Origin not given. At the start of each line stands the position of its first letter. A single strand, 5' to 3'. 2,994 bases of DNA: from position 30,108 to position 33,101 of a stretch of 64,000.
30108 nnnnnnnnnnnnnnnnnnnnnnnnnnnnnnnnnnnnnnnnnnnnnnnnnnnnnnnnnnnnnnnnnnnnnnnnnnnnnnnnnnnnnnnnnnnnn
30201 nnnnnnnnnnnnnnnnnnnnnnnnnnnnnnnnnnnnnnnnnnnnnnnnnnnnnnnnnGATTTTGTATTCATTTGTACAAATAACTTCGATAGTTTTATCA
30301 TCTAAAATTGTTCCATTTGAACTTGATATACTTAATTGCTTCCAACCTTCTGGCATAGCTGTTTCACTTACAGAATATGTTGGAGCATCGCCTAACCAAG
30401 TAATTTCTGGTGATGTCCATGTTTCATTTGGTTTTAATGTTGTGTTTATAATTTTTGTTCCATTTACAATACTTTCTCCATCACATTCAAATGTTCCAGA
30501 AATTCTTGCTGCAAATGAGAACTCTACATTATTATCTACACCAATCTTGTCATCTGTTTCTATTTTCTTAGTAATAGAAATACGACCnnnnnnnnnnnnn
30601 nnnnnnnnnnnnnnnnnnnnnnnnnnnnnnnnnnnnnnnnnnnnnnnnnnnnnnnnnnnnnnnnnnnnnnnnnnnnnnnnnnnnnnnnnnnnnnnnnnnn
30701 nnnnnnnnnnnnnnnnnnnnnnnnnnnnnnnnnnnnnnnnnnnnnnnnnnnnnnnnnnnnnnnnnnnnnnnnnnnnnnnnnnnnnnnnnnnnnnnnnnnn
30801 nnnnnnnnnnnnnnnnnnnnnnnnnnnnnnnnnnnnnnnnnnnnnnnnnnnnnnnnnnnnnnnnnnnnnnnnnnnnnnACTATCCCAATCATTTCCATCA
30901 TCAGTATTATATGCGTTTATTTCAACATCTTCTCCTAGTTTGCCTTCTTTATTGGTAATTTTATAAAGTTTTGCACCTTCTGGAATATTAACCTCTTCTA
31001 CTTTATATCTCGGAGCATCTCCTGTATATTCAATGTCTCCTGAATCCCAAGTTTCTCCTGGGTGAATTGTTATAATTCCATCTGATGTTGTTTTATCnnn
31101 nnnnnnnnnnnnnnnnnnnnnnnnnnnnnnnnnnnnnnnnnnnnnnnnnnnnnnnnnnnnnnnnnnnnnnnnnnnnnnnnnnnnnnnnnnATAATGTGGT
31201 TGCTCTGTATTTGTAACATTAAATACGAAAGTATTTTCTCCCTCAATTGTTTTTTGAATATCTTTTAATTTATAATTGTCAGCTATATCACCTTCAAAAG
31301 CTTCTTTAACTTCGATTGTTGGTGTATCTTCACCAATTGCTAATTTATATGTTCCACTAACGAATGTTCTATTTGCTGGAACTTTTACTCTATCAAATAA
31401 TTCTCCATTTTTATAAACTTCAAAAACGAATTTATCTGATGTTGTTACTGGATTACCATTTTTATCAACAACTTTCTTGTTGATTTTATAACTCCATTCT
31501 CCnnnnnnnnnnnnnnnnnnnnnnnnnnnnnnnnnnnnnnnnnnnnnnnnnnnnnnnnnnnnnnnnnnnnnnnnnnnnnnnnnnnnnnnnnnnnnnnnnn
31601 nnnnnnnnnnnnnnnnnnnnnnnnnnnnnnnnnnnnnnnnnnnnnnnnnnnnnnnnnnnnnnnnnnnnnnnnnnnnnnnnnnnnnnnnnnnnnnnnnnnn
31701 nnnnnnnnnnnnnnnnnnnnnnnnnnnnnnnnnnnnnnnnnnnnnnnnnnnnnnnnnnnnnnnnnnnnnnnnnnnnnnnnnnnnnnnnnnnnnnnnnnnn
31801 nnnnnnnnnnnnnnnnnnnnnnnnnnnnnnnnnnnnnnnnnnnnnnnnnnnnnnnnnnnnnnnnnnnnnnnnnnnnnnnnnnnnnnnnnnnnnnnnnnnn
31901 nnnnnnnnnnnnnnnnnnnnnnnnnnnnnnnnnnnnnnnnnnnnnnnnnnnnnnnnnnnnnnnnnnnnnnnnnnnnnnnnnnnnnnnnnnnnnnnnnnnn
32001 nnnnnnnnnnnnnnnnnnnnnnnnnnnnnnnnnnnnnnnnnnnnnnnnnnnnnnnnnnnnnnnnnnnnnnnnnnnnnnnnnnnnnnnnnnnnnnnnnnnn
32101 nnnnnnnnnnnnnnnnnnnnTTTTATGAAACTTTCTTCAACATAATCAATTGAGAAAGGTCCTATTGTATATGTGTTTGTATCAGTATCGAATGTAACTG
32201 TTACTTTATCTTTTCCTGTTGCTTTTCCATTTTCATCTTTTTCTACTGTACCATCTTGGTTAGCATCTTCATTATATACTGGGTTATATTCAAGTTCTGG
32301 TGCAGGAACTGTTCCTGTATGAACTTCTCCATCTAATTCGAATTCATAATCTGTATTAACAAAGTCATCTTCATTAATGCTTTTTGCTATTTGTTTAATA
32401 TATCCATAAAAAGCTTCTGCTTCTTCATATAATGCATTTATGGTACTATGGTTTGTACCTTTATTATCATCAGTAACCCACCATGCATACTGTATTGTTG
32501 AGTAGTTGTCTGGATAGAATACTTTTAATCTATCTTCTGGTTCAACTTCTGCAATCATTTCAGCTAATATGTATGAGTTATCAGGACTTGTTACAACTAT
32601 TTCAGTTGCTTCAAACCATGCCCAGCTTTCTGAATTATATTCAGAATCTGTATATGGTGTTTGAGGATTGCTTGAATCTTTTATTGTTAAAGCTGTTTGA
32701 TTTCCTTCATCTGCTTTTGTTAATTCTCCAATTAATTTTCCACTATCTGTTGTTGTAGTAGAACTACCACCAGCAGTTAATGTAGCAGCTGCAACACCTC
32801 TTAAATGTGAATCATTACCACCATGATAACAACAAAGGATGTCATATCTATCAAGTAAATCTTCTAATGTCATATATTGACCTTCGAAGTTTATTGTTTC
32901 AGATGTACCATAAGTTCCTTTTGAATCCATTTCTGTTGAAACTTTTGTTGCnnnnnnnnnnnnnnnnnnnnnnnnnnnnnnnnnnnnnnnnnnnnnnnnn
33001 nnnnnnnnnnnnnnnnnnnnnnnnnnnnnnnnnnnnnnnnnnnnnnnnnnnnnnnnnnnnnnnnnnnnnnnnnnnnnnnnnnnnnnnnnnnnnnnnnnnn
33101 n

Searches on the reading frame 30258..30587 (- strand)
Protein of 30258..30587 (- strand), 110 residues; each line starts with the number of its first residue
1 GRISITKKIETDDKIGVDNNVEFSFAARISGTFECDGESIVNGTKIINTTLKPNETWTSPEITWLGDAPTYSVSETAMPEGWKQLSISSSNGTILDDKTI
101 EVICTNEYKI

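Call 92: search_protein_families(library=pfam, proteins=[window:30258-30587:-], max_evalue=10)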
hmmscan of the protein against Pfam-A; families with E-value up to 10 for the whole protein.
seq(110 aa): 1 family
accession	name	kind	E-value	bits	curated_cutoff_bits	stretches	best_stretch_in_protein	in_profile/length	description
PF19407.5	DUF5979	-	0.0053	17.8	25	1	3-109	1-104/104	Domain of unknown function (DUF5979)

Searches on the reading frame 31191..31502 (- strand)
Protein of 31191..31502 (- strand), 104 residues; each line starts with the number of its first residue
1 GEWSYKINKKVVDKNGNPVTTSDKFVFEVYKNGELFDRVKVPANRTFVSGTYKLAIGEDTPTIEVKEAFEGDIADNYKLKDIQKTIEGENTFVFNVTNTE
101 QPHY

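Call 92: search_protein_families(library=pfam, proteins=[window:31191-31502:-], max_evalue=10)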
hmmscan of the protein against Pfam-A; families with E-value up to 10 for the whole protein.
seq(104 aa): 4 families
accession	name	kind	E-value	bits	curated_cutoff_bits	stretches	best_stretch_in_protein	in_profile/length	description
PF24991.2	Ig_NUP210_4th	-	0.024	14.8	25.2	1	4-47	11-54/79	NUP210 forth Ig-like domain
PF13750.12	Big_3_3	-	0.056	13.6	27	1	4-27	123-146/157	Bacterial Ig-like domain (group 3)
PF18565.7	Glyco_hydro2_C5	-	0.094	13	32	1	7-36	20-50/103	Glycoside hydrolase family 2 C-terminal domain 5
PF13115.11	YtkA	-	0.14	13.3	25.9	1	11-52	27-68/85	YtkA-like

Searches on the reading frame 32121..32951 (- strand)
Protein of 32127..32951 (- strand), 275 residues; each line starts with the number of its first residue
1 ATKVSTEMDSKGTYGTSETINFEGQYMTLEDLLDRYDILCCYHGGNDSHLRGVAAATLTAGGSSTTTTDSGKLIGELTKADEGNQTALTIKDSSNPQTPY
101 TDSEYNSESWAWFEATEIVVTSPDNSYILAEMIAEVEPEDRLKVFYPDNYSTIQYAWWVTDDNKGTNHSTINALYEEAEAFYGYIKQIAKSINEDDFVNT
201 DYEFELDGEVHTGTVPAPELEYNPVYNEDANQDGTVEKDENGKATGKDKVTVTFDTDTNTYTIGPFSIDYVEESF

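Call 10: search_solved_structures(query=window:32127-32951:-, max_evalue=10, show_alignments=3)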
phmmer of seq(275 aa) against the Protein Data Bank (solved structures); distinct sequences matched with E-value up to 10: 0.

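Call 44: find_homologous_proteins(query=A3, max_evalue=0.001)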
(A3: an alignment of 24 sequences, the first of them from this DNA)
Query A3 (24 sequences) (261 aa, profile of the alignment): 3 proteins with E <= 0.001 among 4908 candidates.
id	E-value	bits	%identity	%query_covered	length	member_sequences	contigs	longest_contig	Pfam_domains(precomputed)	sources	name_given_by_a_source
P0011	3.7e-64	235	28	21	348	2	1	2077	-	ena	-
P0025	1.7e-36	145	84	100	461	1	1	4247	-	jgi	jgi:hypothetical protein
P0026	5.3e-27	113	50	82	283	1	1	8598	-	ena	-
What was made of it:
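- Tried and rejected: With the merged profile it returned only 3 proteins that were already known (call 44).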

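Call 83: search_solved_structures(query=A2, max_evalue=10, show_alignments=2)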
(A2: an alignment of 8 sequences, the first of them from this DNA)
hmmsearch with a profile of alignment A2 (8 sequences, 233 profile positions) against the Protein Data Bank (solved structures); distinct sequences matched with E-value up to 10: 5.
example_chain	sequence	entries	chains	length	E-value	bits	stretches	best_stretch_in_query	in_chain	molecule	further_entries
2y3n_B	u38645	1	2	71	0.24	14.3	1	190-218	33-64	CELLULOSOMAL FAMILY-48 PROCESSIVE GLYCOSIDE HYDROLASE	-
4fl4_A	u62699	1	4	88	0.81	12.5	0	192-209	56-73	Glycoside hydrolase family 9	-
3ul4_B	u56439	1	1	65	0.83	12.5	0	193-211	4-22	Cellulosome enzyme, dockerin type I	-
1daq_A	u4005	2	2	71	0.89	12.4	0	195-211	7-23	ENDOGLUCANASE SS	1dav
2mte_A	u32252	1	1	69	1.1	12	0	195-211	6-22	Cellulose 1,4-beta-cellobiosidase (reducing end) CelS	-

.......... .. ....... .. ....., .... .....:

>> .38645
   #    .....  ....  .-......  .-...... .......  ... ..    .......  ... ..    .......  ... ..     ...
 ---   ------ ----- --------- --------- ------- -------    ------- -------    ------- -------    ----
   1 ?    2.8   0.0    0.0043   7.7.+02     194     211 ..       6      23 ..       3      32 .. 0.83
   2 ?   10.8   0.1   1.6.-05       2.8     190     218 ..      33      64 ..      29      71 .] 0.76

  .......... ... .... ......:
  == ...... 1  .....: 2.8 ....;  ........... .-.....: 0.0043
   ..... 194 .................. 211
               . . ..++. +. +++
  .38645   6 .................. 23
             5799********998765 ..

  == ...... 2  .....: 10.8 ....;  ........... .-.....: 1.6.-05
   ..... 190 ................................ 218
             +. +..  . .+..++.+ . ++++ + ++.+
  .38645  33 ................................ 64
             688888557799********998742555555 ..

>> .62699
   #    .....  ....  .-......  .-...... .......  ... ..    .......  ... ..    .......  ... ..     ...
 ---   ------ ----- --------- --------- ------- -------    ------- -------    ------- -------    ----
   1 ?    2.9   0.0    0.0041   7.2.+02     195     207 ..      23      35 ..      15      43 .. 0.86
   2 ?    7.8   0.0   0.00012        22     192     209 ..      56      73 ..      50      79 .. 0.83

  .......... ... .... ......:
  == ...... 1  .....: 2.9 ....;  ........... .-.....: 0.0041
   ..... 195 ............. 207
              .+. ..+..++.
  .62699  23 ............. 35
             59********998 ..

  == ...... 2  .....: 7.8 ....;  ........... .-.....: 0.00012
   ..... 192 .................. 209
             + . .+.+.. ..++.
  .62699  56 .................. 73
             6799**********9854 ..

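Call 93: search_protein_families(library=ncbifam, alignment_id=A3, max_evalue=10)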
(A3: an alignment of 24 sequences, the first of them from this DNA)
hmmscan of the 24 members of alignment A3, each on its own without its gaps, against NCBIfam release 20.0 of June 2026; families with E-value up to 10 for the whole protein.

A. member 1, seq(261 aa): 0 families

B. families by the number of members that match (of 24 scanned): 7 families
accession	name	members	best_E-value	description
NF009479.0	PRK12845.1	1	0.0014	3-ketosteroid-delta-1-dehydrogenase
NF005882.1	PRK07843.1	1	0.0066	3-oxosteroid 1-dehydrogenase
TIGR01636.1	phage_rinA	1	0.019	phage transcriptional regulator, RinA family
NF001928.0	PRK00704.1-5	1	0.076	photosystem I reaction center protein subunit XI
NF011793.0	PRK15261.1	1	0.08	fimbrial protein SteA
NF005683.0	PRK07481.1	1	0.11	hypothetical protein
TIGR04252.1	SCM_precur_ScmA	1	0.2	SynChlorMet cassette protein ScmA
